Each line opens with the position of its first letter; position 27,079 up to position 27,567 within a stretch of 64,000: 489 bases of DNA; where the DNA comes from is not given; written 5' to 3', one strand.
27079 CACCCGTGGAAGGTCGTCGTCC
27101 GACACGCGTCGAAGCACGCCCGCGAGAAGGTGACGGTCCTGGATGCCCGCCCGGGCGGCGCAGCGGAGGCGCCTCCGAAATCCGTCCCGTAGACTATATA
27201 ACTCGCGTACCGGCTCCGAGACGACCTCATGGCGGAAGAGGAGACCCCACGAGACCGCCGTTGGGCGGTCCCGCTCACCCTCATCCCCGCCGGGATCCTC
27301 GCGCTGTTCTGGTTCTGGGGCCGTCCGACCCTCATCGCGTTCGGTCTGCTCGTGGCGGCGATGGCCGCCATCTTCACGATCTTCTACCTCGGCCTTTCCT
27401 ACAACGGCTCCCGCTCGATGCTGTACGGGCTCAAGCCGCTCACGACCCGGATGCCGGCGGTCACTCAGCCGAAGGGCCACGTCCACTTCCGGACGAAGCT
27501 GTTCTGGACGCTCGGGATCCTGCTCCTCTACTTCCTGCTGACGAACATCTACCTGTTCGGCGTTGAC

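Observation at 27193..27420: SecY carries an in-frame 63-aa N-terminal extension with two predicted TM helices, driven by its own TATA box for a leaderless transcript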

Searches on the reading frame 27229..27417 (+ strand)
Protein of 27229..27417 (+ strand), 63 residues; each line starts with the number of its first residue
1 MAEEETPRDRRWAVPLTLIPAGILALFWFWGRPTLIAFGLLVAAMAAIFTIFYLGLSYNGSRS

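Call 3: search_protein_families(library=pfam, proteins=[window:27229-27417:+], max_evalue=0.01)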
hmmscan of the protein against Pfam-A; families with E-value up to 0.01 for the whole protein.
window:27229-27417:+ (63 aa): 1 family
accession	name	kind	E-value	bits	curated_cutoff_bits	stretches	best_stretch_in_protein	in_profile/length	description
PF19762.4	DUF6249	-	0.0039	17.6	33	1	7-53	53-100/104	Domain of unknown function (DUF6249)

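Call 24: search_protein_representatives(alignment_id=A1)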
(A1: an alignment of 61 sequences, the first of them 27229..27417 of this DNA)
Query: 61 sequences, 63 profile positions. Proteins with E-value up to 0.001 (for the whole library): 12; up to 1e-10: 5; up to 1e-30: 0. The best 12 are listed.
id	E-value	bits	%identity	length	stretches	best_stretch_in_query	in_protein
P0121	9.3e-29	115.1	-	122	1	1-63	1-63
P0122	2.6e-15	72.1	-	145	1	1-44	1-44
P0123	7.1e-15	70.6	-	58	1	1-39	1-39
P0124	5.9e-14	67.7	-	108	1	19-61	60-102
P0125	2.6e-11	59.2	-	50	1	3-42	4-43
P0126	1.9e-10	56.5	-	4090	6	3-57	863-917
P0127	5.8e-09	51.7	-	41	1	1-30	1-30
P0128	1.4e-07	47.3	-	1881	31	17-47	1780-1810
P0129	4.0e-05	39.4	-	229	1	1-63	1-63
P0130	3.4e-04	36.5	-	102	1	1-63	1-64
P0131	4.6e-04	36.0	-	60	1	1-60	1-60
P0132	5.5e-04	35.8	-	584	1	1-63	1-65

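Call 27: find_homologous_proteins(query=P0132, max_evalue=1e-30)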
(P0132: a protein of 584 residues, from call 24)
Query P0132 (584 aa): 7868 proteins with E <= 1e-30 among 8000 candidates; the best 120 are listed.
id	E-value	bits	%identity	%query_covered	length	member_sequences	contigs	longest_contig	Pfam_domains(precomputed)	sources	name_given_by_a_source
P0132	0.0e+0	1296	100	100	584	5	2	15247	PF10559.15,PF00344.26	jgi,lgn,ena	-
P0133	0.0e+0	1213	92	100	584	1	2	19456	PF10559.15,PF00344.26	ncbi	ncbi:preprotein translocase subunit SecY [[Eubacterium] cellulosolvens]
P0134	0.0e+0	1210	92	100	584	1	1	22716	PF10559.15,PF00344.26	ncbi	-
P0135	0.0e+0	1200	90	100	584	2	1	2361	PF10559.15,PF00344.26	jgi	jgi:preprotein translocase subunit SecY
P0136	0.0e+0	1189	90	100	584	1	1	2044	PF10559.15,PF00344.26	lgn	-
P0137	0.0e+0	1187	91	100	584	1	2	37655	PF10559.15,PF00344.26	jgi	jgi:preprotein translocase subunit SecY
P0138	0.0e+0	1187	91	100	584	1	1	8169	PF10559.15,PF00344.26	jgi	jgi:preprotein translocase subunit SecY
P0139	0.0e+0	1181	90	100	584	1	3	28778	PF10559.15,PF00344.26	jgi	jgi:preprotein translocase subunit SecY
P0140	0.0e+0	1180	89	100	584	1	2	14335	PF10559.15,PF00344.26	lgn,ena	-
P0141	0.0e+0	1180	89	100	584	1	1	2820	PF10559.15,PF00344.26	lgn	-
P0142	0.0e+0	1179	89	100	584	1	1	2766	PF10559.15,PF00344.26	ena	-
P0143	0.0e+0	1175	89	100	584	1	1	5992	PF10559.15,PF00344.26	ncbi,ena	-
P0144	0.0e+0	1164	88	100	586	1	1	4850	PF10559.15,PF00344.26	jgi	jgi:preprotein translocase subunit SecY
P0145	0.0e+0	1161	88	100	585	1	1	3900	PF10559.15,PF00344.26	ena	-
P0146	0.0e+0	1160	87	100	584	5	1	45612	PF10559.15,PF00344.26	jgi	jgi:preprotein translocase subunit SecY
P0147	0.0e+0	1149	87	100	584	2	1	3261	PF10559.15,PF00344.26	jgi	jgi:preprotein translocase subunit SecY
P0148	0.0e+0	1142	87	100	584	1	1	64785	PF10559.15,PF00344.26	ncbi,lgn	-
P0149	0.0e+0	1140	86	100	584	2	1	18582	PF10559.15,PF00344.26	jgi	jgi:preprotein translocase subunit SecY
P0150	0.0e+0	1138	86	100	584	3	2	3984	PF10559.15,PF00344.26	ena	-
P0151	1.7e-292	989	76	100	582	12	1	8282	PF10559.15,PF00344.26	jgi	jgi:preprotein translocase subunit SecY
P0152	2.0e-288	976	92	82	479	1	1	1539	PF10559.15,PF00344.26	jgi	jgi:preprotein translocase subunit SecY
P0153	9.7e-282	954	75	100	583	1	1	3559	PF10559.15,PF00344.26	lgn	-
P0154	1.2e-271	921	74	99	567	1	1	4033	PF10559.15,PF00344.26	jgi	jgi:preprotein translocase subunit SecY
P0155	2.2e-269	913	73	99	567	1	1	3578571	PF10559.15,PF00344.26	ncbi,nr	ncbi:MAG: preprotein translocase subunit SecY [Thermoplasmata archaeon]|nr:MAG: preprotein transloca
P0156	5.0e-269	912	73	99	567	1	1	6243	PF10559.15,PF00344.26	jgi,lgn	-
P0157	2.2e-267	906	73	99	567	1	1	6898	PF10559.15,PF00344.26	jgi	jgi:preprotein translocase subunit SecY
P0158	8.3e-265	898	74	94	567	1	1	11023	PF10559.15,PF00344.26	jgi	jgi:preprotein translocase subunit SecY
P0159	3.7e-262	889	68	100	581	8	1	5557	PF10559.15,PF00344.26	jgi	jgi:preprotein translocase subunit SecY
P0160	2.8e-261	886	69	99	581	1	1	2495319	PF10559.15,PF00344.26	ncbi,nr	ncbi:MAG: preprotein translocase subunit SecY [Thermoplasmata archaeon]|nr:MAG: preprotein transloca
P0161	1.1e-260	884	69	99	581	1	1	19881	PF10559.15,PF00344.26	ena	-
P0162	2.6e-260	883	99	68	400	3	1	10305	PF00344.26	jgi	jgi:preprotein translocase subunit SecY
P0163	3.1e-260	883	68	100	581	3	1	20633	PF10559.15,PF00344.26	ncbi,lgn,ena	-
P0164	4.2e-260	882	67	100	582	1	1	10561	PF10559.15,PF00344.26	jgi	jgi:preprotein translocase subunit SecY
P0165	4.3e-260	882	69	99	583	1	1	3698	PF10559.15,PF00344.26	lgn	-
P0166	4.8e-260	882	67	99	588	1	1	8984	PF10559.15,PF00344.26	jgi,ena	-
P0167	1.1e-258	878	67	100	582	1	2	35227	PF10559.15,PF00344.26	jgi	jgi:preprotein translocase subunit SecY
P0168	3.0e-258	876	74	89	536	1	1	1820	PF10559.15,PF00344.26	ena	-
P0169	4.2e-258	876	67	100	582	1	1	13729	PF10559.15,PF00344.26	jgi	jgi:preprotein translocase subunit SecY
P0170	4.6e-258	876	67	100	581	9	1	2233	PF10559.15,PF00344.26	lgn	-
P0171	5.0e-258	876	67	100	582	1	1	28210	PF10559.15,PF00344.26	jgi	jgi:preprotein translocase subunit SecY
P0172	8.2e-258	875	67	100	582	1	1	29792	PF10559.15,PF00344.26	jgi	jgi:preprotein translocase subunit SecY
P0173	1.7e-257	874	67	100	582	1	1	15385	PF10559.15,PF00344.26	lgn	-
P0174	2.9e-257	873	67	100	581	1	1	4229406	PF10559.15,PF00344.26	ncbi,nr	ncbi:MAG: preprotein translocase subunit SecY [Thermoplasmata archaeon]|nr:MAG: preprotein transloca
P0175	3.2e-257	873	67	100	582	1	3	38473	PF10559.15,PF00344.26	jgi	jgi:preprotein translocase subunit SecY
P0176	2.6e-256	870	66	100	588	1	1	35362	PF10559.15,PF00344.26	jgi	jgi:preprotein translocase subunit SecY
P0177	2.7e-256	870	66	100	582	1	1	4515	PF10559.15,PF00344.26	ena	-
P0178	4.4e-256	869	67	100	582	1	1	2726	PF10559.15,PF00344.26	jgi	jgi:preprotein translocase subunit SecY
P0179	7.1e-254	862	66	100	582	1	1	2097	PF10559.15,PF00344.26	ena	-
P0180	7.8e-254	862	66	100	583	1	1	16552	PF10559.15,PF00344.26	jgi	jgi:preprotein translocase subunit SecY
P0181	1.1e-253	861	67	99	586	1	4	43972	PF10559.15,PF00344.26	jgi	jgi:preprotein translocase subunit SecY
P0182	1.2e-253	861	67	99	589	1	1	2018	PF10559.15,PF00344.26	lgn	-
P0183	1.6e-253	861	66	100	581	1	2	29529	PF10559.15,PF00344.26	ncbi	ncbi:MAG: preprotein translocase subunit SecY [Thermoplasmata archaeon]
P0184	5.9e-253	859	66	99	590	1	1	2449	PF10559.15,PF00344.26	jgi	jgi:preprotein translocase subunit SecY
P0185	9.5e-253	858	67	99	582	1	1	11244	PF10559.15,PF00344.26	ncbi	-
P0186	2.1e-252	857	73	89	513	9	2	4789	PF10559.15,PF00344.26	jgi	-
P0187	3.3e-252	856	68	95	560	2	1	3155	PF10559.15,PF00344.26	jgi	jgi:preprotein translocase subunit SecY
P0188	1.6e-250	851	67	99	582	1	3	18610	PF10559.15,PF00344.26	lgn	-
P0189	3.9e-250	850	70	91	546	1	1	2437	PF10559.15,PF00344.26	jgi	jgi:preprotein translocase subunit SecY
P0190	1.3e-249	848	70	91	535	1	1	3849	PF10559.15,PF00344.26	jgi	jgi:preprotein translocase subunit SecY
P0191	1.6e-249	847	68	99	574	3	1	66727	PF10559.15,PF00344.26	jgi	jgi:preprotein translocase subunit SecY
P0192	6.4e-248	842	72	89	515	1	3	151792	PF10559.15,PF00344.26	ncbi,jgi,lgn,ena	-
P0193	1.2e-246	838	73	89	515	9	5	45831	PF10559.15,PF00344.26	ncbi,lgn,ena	-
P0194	3.5e-246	836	73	89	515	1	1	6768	PF10559.15,PF00344.26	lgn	-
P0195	1.8e-245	834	67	99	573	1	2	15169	PF10559.15,PF00344.26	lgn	-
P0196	3.8e-245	833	65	99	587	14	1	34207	PF10559.15,PF00344.26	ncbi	ncbi:MAG: preprotein translocase subunit SecY [Thermoplasmata archaeon]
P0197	6.0e-245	832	72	89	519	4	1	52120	PF10559.15,PF00344.26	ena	-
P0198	6.7e-245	832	67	99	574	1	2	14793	PF10559.15,PF00344.26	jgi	-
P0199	4.5e-243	826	64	99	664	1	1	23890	PF10559.15,PF00344.26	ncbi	-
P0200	2.3e-242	824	71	89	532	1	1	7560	PF10559.15,PF00344.26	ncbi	-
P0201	1.2e-241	821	66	99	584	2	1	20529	PF10559.15,PF00344.26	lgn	-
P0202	3.5e-240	817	64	99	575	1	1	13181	PF10559.15,PF00344.26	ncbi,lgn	-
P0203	1.1e-239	815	65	99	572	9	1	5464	PF10559.15,PF00344.26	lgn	-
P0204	1.6e-239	814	66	99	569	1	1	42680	PF10559.15,PF00344.26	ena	-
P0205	2.3e-239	814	65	99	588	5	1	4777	PF10559.15,PF00344.26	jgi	-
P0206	2.6e-239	814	64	99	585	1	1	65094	PF10559.15,PF00344.26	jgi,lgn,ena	-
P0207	3.6e-239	813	71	89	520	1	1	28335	PF10559.15,PF00344.26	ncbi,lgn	-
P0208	4.4e-239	813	70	89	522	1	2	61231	PF10559.15,PF00344.26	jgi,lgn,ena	-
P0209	7.4e-239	812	76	84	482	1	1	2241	PF10559.15,PF00344.26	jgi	jgi:preprotein translocase subunit SecY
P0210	9.3e-239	812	64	100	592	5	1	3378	PF10559.15,PF00344.26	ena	-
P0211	1.3e-238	811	71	89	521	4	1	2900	PF10559.15,PF00344.26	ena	-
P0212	1.7e-238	811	64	99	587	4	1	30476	PF10559.15,PF00344.26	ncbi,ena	-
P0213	3.8e-238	810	63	99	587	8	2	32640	PF10559.15,PF00344.26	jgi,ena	-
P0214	3.8e-238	810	64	99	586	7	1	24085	PF10559.15,PF00344.26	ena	-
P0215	5.4e-238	809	63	99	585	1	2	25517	PF10559.15,PF00344.26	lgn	-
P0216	6.2e-238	809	65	100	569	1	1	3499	PF10559.15,PF00344.26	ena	-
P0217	6.8e-238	809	64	99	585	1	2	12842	PF10559.15,PF00344.26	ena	-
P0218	7.1e-238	809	65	99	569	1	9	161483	PF10559.15,PF00344.26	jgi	-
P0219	7.1e-238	809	64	99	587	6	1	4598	PF10559.15,PF00344.26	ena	-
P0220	7.1e-238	809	65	99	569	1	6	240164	PF10559.15,PF00344.26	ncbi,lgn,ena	-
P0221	8.5e-238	809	69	89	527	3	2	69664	PF10559.15,PF00344.26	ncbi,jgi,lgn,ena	ncbi:MAG: preprotein translocase subunit SecY [Thermoplasmata archaeon]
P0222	1.0e-237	809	65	99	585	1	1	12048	PF10559.15,PF00344.26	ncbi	ncbi:MAG: preprotein translocase subunit SecY [Thermoplasmatota archaeon]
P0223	1.1e-237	808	64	99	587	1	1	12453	PF10559.15,PF00344.26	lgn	-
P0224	1.5e-237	808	65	99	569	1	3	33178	PF10559.15,PF00344.26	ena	-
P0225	3.5e-237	807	65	99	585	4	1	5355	PF10559.15,PF00344.26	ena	-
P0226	5.9e-237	806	64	99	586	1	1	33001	PF10559.15,PF00344.26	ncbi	ncbi:MAG: preprotein translocase subunit SecY [Thermoplasmatota archaeon]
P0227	9.6e-237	805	70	90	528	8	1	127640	PF10559.15,PF00344.26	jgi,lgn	jgi:preprotein translocase subunit SecY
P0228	3.0e-236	804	70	89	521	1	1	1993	PF10559.15,PF00344.26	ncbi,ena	-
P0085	3.0e-236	804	63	100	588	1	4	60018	PF10559.15,PF00344.26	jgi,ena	jgi:preprotein translocase subunit SecY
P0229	3.7e-236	803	72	89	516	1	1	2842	PF10559.15,PF00344.26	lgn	-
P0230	5.8e-236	803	62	100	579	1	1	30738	PF10559.15,PF00344.26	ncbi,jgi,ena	-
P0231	8.5e-236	802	69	89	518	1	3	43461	PF10559.15,PF00344.26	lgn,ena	-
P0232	9.2e-236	802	64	97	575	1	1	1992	PF10559.15,PF00344.26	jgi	jgi:preprotein translocase subunit SecY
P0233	9.7e-236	802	63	100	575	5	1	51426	PF10559.15,PF00344.26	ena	-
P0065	1.0e-235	802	63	100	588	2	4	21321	PF10559.15,PF00344.26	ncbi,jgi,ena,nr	ncbi:MAG TPA: preprotein translocase subunit SecY [Thermoplasmata archaeon]|nr:preprotein translocas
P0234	1.2e-235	802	63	100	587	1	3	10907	PF10559.15,PF00344.26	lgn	-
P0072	1.6e-235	801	62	100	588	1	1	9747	PF10559.15,PF00344.26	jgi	jgi:preprotein translocase subunit SecY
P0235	2.0e-235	801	69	90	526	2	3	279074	PF10559.15,PF00344.26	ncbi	ncbi:MAG: preprotein translocase subunit SecY [Methanomassiliicoccales archaeon]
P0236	2.5e-235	801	70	89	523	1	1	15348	PF10559.15,PF00344.26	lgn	-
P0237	4.5e-235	800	64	99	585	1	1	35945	PF10559.15,PF00344.26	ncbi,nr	ncbi:MAG: preprotein translocase subunit SecY [Candidatus Thermoplasmatota archaeon]|nr:preprotein t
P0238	6.3e-235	799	64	99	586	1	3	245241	PF10559.15,PF00344.26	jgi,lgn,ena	-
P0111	9.8e-235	799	63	100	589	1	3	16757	PF10559.15,PF00344.26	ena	-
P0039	9.9e-235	799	63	100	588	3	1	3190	PF10559.15,PF00344.26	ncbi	-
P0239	1.5e-234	798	64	99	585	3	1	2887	PF10559.15,PF00344.26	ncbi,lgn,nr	ncbi:MAG: preprotein translocase subunit SecY [Candidatus Thermoplasmatota archaeon]|nr:preprotein t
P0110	1.8e-234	798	63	100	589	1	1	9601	PF10559.15,PF00344.26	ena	-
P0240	3.6e-234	797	64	100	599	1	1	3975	PF10559.15,PF00344.26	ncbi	-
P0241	5.5e-234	796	64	100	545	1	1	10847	PF10559.15,PF00344.26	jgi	jgi:preprotein translocase subunit SecY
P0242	1.1e-233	795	70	88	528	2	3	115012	PF10559.15,PF00344.26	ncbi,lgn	ncbi:MAG: preprotein translocase subunit SecY [Thermoplasmata archaeon]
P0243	2.4e-233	794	64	99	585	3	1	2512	PF10559.15,PF00344.26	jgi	jgi:preprotein translocase subunit SecY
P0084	4.2e-233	793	62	100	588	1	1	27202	PF10559.15,PF00344.26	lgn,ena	-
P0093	5.8e-233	793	61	100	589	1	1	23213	PF10559.15,PF00344.26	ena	-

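Call 48: find_encoding_contigs(protein=P0133, flank=3000, max_places=2)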
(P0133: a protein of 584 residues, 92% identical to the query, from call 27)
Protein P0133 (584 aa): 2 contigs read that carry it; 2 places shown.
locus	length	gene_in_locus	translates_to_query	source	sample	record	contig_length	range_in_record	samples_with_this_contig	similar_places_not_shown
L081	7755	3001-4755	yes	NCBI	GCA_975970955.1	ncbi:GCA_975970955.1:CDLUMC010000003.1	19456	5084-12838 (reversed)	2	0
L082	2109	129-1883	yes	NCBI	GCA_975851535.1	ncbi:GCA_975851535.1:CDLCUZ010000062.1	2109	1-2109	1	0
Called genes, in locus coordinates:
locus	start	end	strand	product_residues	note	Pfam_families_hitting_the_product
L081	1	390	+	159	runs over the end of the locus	PF01280:Ribosomal_L19e, PF25476:Ribosomal_L19e_C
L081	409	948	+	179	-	PF00861:Ribosomal_L18p (weak), PF17144:Ribosomal_L5e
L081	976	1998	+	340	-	PF00333:Ribosomal_S5, PF03719:Ribosomal_S5_C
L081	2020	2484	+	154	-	PF00327:Ribosomal_L30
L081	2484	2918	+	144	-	PF00828:Ribosomal_L27A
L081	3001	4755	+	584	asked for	PF10559:Plug_translocon, PF00344:SecY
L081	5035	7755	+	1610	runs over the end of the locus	PF07705:CARDB (faint)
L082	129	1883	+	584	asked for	PF10559:Plug_translocon, PF00344:SecY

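Call 49: find_encoding_contigs(protein=P0155, flank=3000, max_places=2)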
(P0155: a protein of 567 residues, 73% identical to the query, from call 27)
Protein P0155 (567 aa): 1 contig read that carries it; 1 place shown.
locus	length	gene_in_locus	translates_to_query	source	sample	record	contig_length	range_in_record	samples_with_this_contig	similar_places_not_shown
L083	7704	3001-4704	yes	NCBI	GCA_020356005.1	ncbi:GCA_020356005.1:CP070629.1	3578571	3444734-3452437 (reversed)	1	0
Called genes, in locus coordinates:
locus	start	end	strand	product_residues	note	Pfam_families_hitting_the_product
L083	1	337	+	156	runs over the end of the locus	PF01280:Ribosomal_L19e, PF25476:Ribosomal_L19e_C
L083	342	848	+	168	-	PF17144:Ribosomal_L5e, PF00861:Ribosomal_L18p (weak), PF17144:Ribosomal_L5e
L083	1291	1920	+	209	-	PF00333:Ribosomal_S5, PF03719:Ribosomal_S5_C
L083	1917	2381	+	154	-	PF00327:Ribosomal_L30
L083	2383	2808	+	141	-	PF00828:Ribosomal_L27A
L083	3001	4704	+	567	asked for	PF10559:Plug_translocon, PF00344:SecY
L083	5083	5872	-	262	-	-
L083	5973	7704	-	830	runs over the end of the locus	-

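Call 53: search_protein_families(library=ncbifam, proteins=[window:27229-27417:+], max_evalue=0.01)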
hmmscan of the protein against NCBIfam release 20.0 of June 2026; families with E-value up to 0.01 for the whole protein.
window:27229-27417:+ (63 aa): 0 families
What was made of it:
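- Closest known: Accessory transmembrane helices of the bacterial translocon. Different: There is no sequence similarity (calls 3, 24, 53).
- There is no Pfam or NCBIfam hit to Sec61_beta, SecE or SecG (calls 3, 53).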

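Call 58: list_cluster_members(proteins=[P0148, P0155, P0160, P0185, P0196, P0202, P0212, P0220, P0230, P0200])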
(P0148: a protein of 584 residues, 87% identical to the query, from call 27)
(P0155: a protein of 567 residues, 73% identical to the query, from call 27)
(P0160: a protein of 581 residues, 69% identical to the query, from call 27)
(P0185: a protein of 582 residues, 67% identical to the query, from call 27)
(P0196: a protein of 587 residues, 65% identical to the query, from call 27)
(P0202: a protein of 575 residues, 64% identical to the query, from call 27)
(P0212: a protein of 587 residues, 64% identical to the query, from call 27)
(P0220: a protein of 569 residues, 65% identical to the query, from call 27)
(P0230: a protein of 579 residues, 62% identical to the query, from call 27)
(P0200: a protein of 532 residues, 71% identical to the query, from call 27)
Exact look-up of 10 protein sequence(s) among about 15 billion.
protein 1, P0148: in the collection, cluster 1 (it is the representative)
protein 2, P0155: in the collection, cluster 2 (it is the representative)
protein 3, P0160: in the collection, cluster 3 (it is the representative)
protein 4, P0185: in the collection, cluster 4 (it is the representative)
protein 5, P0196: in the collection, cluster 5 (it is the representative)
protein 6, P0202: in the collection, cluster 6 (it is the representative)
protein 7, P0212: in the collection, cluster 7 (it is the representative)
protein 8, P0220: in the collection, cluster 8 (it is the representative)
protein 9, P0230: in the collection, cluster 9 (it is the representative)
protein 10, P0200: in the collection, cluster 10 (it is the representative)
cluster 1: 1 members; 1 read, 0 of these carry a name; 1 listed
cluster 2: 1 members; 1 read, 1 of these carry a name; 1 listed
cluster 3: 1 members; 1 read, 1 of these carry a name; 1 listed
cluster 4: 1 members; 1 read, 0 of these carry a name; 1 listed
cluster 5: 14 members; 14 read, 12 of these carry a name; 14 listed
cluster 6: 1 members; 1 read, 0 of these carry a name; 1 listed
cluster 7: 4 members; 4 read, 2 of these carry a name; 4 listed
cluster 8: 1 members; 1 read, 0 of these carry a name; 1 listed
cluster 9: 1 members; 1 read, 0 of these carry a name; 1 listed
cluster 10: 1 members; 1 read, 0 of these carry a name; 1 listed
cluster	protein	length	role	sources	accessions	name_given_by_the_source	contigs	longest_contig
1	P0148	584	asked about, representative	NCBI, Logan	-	-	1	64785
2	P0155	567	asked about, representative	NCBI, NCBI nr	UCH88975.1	MAG: preprotein translocase subunit SecY [Thermoplasmata archaeon]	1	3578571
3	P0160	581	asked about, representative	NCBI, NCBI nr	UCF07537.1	MAG: preprotein translocase subunit SecY [Thermoplasmata archaeon]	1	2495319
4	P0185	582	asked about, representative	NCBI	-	-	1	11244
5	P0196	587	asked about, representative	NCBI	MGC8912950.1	MAG: preprotein translocase subunit SecY [Thermoplasmata archaeon]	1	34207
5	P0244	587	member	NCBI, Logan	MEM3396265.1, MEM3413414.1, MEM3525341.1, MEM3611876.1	MAG: preprotein translocase subunit SecY [Thermoplasmata archaeon]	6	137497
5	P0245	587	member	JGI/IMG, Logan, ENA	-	preprotein translocase subunit SecY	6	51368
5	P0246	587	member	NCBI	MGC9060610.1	MAG: preprotein translocase subunit SecY [Thermoplasmata archaeon]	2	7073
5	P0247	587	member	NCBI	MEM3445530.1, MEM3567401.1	MAG: preprotein translocase subunit SecY [Thermoplasmata archaeon]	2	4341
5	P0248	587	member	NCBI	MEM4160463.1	MAG: preprotein translocase subunit SecY [Thermoplasmata archaeon]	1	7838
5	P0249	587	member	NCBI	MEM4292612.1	MAG: preprotein translocase subunit SecY [Thermoplasmata archaeon]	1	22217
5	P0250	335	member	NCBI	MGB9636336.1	MAG: preprotein translocase subunit SecY, partial [Thermoplasmata archaeon]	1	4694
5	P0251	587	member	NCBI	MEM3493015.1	MAG: preprotein translocase subunit SecY [Thermoplasmata archaeon]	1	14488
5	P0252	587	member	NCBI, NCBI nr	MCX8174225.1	MAG: preprotein translocase subunit SecY [Thermoplasmata archaeon] | preprotein translocase subunit SecY [Thermoplasmata archaeon]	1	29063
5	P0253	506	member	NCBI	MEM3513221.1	MAG: preprotein translocase subunit SecY, partial [Thermoplasmata archaeon]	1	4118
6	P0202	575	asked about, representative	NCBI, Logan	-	-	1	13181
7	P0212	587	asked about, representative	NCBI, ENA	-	-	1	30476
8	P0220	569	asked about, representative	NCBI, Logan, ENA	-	-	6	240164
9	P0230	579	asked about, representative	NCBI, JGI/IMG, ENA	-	-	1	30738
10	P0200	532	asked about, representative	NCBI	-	-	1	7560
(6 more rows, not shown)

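Call 62: find_homologous_proteins(query=A4, max_evalue=0.001)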
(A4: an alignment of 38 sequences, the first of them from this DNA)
Query A4 (38 sequences) (63 aa, profile of the alignment): 4 proteins with E <= 0.001 among 620 candidates.
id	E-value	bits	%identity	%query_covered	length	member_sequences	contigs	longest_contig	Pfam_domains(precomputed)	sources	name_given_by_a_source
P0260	1.5e-21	94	81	100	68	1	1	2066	-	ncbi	-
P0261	1.2e-19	88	76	100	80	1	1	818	-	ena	-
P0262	1.1e-12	66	26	98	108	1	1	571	-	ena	-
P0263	8.4e-12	63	38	38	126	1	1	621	-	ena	-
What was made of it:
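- Tried and rejected: The hairpin-only profile collected just 620 candidates (call 62), so it cannot be used to count hairpin-bearing SecY proteins.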
